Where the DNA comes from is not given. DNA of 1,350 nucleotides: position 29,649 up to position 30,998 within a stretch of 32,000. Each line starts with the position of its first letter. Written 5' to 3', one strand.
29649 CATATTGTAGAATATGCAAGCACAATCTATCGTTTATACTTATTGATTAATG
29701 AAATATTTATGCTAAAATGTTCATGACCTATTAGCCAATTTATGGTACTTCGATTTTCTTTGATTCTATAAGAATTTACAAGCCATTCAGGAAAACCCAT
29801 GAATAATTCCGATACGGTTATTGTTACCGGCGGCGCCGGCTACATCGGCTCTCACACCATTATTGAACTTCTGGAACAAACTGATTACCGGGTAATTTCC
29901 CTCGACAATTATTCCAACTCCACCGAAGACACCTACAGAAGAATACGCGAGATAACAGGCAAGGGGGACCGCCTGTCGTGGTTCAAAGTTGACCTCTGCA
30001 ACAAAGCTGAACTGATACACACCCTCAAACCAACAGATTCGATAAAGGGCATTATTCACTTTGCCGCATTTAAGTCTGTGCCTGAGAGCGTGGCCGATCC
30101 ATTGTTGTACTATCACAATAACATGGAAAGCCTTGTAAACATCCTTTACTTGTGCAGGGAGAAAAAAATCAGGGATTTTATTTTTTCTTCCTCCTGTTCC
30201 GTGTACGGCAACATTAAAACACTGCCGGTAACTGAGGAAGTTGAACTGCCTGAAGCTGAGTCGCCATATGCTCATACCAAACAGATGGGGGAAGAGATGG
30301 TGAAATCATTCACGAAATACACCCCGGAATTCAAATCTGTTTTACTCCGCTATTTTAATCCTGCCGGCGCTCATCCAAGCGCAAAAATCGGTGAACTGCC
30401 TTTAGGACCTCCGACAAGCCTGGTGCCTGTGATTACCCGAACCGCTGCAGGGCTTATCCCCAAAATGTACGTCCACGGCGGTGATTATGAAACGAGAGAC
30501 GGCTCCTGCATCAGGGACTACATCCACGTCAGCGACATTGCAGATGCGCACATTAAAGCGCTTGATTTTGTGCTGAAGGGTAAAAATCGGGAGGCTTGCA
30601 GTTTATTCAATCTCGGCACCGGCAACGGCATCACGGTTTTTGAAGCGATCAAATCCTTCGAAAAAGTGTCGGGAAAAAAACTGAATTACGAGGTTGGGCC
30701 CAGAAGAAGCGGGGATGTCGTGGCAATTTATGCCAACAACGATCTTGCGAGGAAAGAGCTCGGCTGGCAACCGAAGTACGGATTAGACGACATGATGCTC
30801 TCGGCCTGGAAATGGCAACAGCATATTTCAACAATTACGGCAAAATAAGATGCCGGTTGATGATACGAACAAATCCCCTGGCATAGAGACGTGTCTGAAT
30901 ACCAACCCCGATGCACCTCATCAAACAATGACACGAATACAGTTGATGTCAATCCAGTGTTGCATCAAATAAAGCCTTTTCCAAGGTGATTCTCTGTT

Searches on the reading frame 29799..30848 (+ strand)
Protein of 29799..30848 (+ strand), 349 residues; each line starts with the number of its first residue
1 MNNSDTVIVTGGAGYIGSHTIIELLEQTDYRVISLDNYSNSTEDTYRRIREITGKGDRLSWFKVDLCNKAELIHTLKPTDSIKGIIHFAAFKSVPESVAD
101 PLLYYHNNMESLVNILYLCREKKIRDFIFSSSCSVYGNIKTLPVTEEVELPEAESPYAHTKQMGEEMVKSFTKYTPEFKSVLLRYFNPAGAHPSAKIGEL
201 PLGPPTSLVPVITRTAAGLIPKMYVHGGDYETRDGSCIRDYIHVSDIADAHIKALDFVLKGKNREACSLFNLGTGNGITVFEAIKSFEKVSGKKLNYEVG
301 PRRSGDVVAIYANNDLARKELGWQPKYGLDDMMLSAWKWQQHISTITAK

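Call 9: search_protein_families(library=pfam, proteins=[window:29799-30848:+], max_evalue=0.01)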
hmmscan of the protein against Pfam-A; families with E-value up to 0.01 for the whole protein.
window:29799-30848:+ (349 aa): 9 families
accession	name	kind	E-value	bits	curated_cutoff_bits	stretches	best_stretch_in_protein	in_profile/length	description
PF16363.11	GDP_Man_Dehyd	-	4.2e-48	164.9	27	1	8-333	1-329/332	GDP-mannose 4,6 dehydratase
PF01370.27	Epimerase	-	9e-45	153.4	20.9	1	7-265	1-235/240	NAD dependent epimerase/dehydratase family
PF01073.25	3Beta_HSD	-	1.6e-16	60.6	22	1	8-170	1-159/280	3-beta hydroxysteroid dehydrogenase/isomerase family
PF02719.21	Polysacc_synt_2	-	2.4e-09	37.2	20.2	1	7-132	1-128/293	Polysaccharide biosynthesis protein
PF08659.16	KR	-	9e-09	35.9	22.6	1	6-92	2-92/180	KR domain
PF07993.18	NAD_binding_4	-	2.4e-08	33.9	20.1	1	9-171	1-191/258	Male sterility protein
PF04321.23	RmlD_sub_bind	-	4.2e-07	29.8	27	1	7-170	3-138/287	RmlD substrate binding domain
PF13460.12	NAD_binding_10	-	0.00043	20.6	27.2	1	11-168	1-131/184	NAD(P)H-binding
PF05368.20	NmrA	-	0.0027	17.8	27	0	242-302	190-245/298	NmrA-like family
